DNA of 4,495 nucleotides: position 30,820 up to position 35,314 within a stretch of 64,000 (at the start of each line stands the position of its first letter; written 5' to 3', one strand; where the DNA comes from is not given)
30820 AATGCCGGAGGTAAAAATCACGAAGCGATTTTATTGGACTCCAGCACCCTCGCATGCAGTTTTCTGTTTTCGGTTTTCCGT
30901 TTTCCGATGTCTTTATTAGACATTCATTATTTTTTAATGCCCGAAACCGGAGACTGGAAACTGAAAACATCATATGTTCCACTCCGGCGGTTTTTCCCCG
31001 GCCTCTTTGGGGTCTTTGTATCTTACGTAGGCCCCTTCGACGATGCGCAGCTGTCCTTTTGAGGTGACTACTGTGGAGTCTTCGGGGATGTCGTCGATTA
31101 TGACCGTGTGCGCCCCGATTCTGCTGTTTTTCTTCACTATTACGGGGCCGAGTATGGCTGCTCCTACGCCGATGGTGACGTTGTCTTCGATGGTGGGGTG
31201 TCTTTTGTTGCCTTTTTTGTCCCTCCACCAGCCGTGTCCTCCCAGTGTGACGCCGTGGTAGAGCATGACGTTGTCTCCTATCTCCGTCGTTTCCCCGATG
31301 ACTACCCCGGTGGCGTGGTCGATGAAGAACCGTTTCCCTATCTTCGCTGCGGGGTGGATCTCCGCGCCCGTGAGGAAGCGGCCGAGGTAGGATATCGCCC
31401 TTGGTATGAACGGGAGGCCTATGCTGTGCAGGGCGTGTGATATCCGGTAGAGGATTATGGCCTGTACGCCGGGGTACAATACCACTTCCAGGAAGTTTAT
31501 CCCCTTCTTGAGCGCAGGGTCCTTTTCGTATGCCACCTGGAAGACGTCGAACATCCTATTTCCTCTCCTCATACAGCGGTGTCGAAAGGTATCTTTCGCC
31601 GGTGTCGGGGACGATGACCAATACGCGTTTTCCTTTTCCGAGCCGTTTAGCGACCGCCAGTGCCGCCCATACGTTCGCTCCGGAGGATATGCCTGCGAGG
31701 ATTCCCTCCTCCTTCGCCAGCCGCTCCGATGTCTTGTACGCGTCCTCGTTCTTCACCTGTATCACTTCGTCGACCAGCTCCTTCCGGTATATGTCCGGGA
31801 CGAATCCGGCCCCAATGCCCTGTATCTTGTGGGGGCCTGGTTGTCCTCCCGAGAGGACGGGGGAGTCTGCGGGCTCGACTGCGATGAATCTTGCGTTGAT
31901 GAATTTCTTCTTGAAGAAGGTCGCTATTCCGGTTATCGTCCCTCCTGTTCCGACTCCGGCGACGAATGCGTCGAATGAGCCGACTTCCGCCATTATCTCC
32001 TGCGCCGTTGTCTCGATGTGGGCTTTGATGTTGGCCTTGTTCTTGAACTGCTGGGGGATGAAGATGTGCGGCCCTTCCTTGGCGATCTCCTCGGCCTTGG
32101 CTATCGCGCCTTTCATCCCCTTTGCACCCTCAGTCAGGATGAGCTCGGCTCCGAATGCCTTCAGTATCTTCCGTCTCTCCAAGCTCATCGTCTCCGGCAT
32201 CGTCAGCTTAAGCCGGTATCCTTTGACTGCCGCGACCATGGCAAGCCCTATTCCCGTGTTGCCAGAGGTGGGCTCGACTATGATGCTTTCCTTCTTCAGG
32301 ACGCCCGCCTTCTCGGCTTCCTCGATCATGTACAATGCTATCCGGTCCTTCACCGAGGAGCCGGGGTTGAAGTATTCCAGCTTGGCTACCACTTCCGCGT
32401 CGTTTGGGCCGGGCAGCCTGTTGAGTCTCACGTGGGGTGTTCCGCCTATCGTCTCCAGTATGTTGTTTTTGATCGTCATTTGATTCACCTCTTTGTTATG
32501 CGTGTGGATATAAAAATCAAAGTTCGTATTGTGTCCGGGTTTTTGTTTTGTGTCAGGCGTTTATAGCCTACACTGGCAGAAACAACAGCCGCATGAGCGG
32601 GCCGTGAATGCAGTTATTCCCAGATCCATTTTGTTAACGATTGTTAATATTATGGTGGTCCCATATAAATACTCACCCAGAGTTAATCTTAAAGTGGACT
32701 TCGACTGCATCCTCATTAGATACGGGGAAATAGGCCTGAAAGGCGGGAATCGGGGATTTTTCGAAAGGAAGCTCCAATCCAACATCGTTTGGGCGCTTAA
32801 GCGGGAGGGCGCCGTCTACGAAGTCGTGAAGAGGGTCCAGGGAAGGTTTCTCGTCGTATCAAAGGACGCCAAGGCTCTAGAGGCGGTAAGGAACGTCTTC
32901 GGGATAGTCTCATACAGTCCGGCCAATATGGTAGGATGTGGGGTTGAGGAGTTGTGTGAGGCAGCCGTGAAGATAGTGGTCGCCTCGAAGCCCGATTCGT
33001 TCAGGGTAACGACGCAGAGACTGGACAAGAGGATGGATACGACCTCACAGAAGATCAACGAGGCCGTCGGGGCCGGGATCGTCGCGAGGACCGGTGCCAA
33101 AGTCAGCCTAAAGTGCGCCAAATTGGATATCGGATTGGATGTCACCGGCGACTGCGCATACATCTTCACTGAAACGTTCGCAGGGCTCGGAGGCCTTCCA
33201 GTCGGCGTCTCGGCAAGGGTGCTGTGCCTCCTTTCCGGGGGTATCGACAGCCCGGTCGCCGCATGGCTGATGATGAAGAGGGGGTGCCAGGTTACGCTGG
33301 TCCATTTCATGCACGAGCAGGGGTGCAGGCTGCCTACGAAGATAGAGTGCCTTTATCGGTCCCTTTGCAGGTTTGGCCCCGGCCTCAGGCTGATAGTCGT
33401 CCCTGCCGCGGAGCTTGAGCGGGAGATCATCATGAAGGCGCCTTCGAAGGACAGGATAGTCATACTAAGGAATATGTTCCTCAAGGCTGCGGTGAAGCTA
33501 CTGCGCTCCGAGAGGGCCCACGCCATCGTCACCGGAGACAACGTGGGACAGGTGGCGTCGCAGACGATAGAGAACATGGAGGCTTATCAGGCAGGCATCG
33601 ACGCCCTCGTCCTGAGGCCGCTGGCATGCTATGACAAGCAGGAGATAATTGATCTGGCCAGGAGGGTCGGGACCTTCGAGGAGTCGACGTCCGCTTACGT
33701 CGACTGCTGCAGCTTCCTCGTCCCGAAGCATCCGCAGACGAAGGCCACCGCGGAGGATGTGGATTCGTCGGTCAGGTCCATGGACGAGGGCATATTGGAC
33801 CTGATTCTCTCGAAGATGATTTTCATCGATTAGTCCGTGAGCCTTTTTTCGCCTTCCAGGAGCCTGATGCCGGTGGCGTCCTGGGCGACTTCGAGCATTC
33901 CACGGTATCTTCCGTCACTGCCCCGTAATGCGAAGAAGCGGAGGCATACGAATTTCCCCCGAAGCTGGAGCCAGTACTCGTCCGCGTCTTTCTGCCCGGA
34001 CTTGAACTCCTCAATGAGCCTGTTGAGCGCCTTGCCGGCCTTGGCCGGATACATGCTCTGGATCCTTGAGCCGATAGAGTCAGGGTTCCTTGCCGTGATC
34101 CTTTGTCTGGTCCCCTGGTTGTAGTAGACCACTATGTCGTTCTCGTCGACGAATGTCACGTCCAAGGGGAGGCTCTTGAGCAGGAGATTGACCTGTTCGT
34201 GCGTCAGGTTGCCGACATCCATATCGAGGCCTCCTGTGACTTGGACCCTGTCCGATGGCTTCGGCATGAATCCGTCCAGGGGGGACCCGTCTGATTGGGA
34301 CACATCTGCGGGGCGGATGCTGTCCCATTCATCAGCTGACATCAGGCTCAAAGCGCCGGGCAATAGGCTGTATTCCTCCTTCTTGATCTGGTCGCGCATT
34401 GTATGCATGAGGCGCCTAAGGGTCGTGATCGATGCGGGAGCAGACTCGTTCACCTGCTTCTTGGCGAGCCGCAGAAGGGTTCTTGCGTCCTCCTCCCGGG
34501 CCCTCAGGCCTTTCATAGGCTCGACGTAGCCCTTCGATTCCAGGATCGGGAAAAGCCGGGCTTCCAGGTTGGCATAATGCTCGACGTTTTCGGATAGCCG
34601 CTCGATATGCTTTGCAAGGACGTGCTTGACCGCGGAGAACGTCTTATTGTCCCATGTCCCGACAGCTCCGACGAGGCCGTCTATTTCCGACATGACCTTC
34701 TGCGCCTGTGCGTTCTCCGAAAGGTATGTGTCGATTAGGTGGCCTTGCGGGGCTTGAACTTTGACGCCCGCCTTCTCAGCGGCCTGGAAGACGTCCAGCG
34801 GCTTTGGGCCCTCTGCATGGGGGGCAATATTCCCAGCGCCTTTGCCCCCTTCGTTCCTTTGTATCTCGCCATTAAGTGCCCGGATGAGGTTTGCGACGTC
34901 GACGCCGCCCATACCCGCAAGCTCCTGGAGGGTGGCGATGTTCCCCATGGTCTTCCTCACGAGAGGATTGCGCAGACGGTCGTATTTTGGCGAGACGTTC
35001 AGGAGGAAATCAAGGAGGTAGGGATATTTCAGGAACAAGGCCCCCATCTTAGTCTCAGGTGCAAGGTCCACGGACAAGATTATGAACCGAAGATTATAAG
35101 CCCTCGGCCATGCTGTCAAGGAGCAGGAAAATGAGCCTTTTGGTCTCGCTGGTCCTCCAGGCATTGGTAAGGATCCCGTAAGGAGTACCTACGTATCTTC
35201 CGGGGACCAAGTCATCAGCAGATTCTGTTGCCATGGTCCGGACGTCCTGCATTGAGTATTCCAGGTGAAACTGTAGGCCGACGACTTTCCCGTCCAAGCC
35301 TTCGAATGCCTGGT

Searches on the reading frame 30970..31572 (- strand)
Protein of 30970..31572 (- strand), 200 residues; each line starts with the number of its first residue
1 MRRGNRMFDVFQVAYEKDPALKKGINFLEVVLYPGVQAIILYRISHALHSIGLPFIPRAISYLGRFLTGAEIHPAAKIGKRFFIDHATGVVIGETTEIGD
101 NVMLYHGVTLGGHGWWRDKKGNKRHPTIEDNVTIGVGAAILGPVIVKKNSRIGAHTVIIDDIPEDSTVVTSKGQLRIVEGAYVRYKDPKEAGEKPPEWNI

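Call 9: search_protein_families(library=ncbifam, proteins=[window:30970-31572:-])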
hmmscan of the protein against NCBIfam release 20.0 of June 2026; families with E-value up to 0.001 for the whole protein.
window:30970-31572:- (200 aa): 26 families (the best 25 are shown)
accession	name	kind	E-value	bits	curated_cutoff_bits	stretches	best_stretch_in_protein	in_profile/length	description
TIGR01172.1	cysE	equivalog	3.9e-57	192.8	210.65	1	11-173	5-161/162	serine O-acetyltransferase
NF041874.1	EPS_EpsC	equivalog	1e-55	188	150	1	12-171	6-159/168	serine O-acetyltransferase EpsC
NF008349.0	PRK11132.1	equivalog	1.4e-29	103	397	1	13-170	87-238/273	serine O-acetyltransferase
NF007564.0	PRK10191.1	equivalog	6.3e-18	64.8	196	1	65-178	53-161/162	colanic acid biosynthesis acetyltransferase WcaB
TIGR04016.1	WcaB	equivalog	1e-17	64.1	194.65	1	65-178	37-145/146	colanic acid biosynthesis acetyltransferase WcaB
TIGR03570.1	NeuD_NnaD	subfamily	1.5e-11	44.3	160.8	1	68-171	110-199/202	NeuD/PglB/VioB family sugar acetyltransferase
NF007076.0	PRK09527.1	equivalog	2.5e-08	33.6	347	1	77-174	77-178/203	galactoside O-acetyltransferase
TIGR03532.1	DapD_Ac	equivalog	6.8e-08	32.4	231.75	1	67-169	108-204/231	2,3,4,5-tetrahydropyridine-2,6-dicarboxylate N-acetyltransferase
NF010937.0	PRK14357.1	equivalog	1.4e-07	30.8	658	1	95-176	353-434/448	bifunctional UDP-N-acetylglucosamine diphosphorylase/glucosamine-1-phosphate N-acetyltransferase GlmU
NF010935.0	PRK14355.1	equivalog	3.1e-07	29.4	718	1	90-184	362-455/459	bifunctional UDP-N-acetylglucosamine diphosphorylase/glucosamine-1-phosphate N-acetyltransferase GlmU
NF002060.0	PRK00892.1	subfamily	3.5e-07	29.7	207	0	70-111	108-147/345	UDP-3-O-(3-hydroxymyristoyl)glucosamine N-acyltransferase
TIGR01173.1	glmU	equivalog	7.1e-07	28.4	366.85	1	122-183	388-448/452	bifunctional UDP-N-acetylglucosamine diphosphorylase/glucosamine-1-phosphate N-acetyltransferase GlmU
NF010932.0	PRK14352.1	equivalog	7.3e-07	28.2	611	1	122-186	398-461/488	bifunctional UDP-N-acetylglucosamine diphosphorylase/glucosamine-1-phosphate N-acetyltransferase GlmU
TIGR01853.1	lipid_A_lpxD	equivalog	1.1e-06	27.9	242.5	0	68-115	133-178/325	UDP-3-O-(3-hydroxymyristoyl)glucosamine N-acyltransferase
NF008808.1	PRK11830.1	equivalog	4.4e-06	26.4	204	1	76-161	102-181/243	2,3,4,5-tetrahydropyridine-2,6-dicarboxylate N-succinyltransferase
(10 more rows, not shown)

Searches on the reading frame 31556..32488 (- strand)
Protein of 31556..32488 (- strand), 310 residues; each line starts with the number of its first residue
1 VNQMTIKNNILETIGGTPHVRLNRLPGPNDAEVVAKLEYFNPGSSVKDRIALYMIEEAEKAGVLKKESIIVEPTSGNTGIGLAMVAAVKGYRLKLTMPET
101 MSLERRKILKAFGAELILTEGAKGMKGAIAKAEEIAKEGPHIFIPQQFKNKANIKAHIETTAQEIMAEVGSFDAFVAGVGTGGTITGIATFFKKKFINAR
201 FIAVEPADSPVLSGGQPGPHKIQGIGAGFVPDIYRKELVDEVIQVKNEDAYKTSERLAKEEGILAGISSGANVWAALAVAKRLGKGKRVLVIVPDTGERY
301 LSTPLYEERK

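Call 9: search_protein_families(library=ncbifam, proteins=[window:31556-32488:-])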
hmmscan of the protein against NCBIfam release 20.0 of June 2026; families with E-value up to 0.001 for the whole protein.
window:31556-32488:- (310 aa): 35 families (the best 25 are shown)
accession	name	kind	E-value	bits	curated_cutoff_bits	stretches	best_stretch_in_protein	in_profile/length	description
TIGR01139.1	cysK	equivalog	2.1e-133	444.2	350.95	1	11-306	2-298/298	cysteine synthase A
TIGR01136.1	cysKM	subfamily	7.8e-129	429.3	344.15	1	11-306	2-299/299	cysteine synthase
NF007989.0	PRK10717.1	equivalog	1.9e-97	326.3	387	1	4-306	2-318/334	cysteine synthase A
TIGR01137.1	cysta_beta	equivalog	2.2e-91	306.8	510.25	1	6-304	1-309/457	cystathionine beta-synthase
TIGR01138.1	cysM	equivalog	1.9e-88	296.8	394.2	1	10-306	2-290/290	cysteine synthase B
NF008735.0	PRK11761.1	equivalog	6.1e-87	291.6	413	1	8-307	4-295/296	cysteine synthase CysM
TIGR03945.1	PLP_SbnA_fam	equivalog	4.4e-74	249.3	349.95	1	10-303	1-297/304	2,3-diaminopropionate biosynthesis protein SbnA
NF053679.1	CysteaSynCapA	equivalog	2.4e-61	207.3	600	1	2-303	2-317/329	cysteate synthase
TIGR01127.1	ilvA_1Cterm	equivalog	1.1e-21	77.2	378.75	1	30-293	14-281/380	threonine ammonia-lyase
NF006094.0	PRK08246.1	subfamily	1.6e-20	73.8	331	1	7-225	14-223/310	serine/threonine dehydratase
NF005292.0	PRK06815.1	equivalog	1.9e-20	73.1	371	1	10-212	15-210/320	threonine/serine dehydratase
NF006390.0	PRK08639.1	equivalog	6.3e-18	64.9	421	1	8-293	17-310/418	threonine ammonia-lyase IlvA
NF052478.1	CystDsulMYC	equivalog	2.2e-17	63.4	600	1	31-303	37-323/354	L-cysteine desulfhydrase Cds1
TIGR02079.1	THD1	equivalog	2.3e-16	59.6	440.55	1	7-213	7-211/410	threonine ammonia-lyase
NF004996.0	PRK06381.1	equivalog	9.1e-16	57.8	266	1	15-196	14-191/319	threonine synthase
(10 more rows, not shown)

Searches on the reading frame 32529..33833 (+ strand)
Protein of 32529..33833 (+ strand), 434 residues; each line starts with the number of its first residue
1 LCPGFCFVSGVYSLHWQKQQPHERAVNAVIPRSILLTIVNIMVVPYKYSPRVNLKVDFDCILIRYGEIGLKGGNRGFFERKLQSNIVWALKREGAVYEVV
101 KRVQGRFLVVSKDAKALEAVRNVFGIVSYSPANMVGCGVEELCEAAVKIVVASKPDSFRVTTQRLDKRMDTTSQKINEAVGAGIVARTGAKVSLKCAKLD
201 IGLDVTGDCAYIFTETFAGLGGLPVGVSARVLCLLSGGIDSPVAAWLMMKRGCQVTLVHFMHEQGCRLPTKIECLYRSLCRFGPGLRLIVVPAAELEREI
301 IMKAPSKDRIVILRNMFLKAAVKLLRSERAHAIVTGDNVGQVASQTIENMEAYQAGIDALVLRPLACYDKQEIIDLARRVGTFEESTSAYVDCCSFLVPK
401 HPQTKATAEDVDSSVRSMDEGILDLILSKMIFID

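Call 9: search_protein_families(library=ncbifam, proteins=[window:32529-33833:+])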
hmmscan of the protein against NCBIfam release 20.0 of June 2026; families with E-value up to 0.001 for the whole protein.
window:32529-33833:+ (434 aa): 4 families
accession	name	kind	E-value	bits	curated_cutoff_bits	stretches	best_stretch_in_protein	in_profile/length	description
TIGR00342.1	TIGR00342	equivalog_domain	3.3e-97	325.9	264.5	1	61-413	1-360/373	tRNA uracil 4-sulfurtransferase ThiI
NF006222.0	PRK08349.1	subfamily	4.6e-40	137.6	251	1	230-418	2-192/198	hypothetical protein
TIGR00364.1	TIGR00364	equivalog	9.8e-05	22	150.3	0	233-264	3-34/201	7-cyano-7-deazaguanine synthase QueC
NF001138.1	PRK00143.1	equivalog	0.00011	21.3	284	1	230-261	1-32/345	tRNA 2-thiouridine(34) synthase MnmA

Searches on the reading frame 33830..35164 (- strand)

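Call 9: search_protein_families(library=ncbifam, proteins=[window:33830-35164:-])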
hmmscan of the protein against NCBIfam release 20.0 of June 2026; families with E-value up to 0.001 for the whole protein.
window:33830-35164:- (444 aa): 0 families

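Call 66: search_protein_families(library=pfam, proteins=[window:33830-35164:-], max_evalue=0.001)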
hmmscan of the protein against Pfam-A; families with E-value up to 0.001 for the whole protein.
window:33830-35164:- (444 aa): 4 families
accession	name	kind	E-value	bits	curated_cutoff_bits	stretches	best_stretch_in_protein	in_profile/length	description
PF13596.12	PAS_10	-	9.2e-20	71.7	22.1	1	326-430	2-105/106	PAS domain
PF08984.16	DUF1858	-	4.3e-10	40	32.2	1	36-94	3-59/59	Domain of unknown function (DUF1858)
PF01814.28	Hemerythrin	-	3.2e-08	34.5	25.3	1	144-269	3-125/127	Hemerythrin HHE cation binding domain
PF08448.16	PAS_4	-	4e-06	27.5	23.1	1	330-431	2-106/110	PAS fold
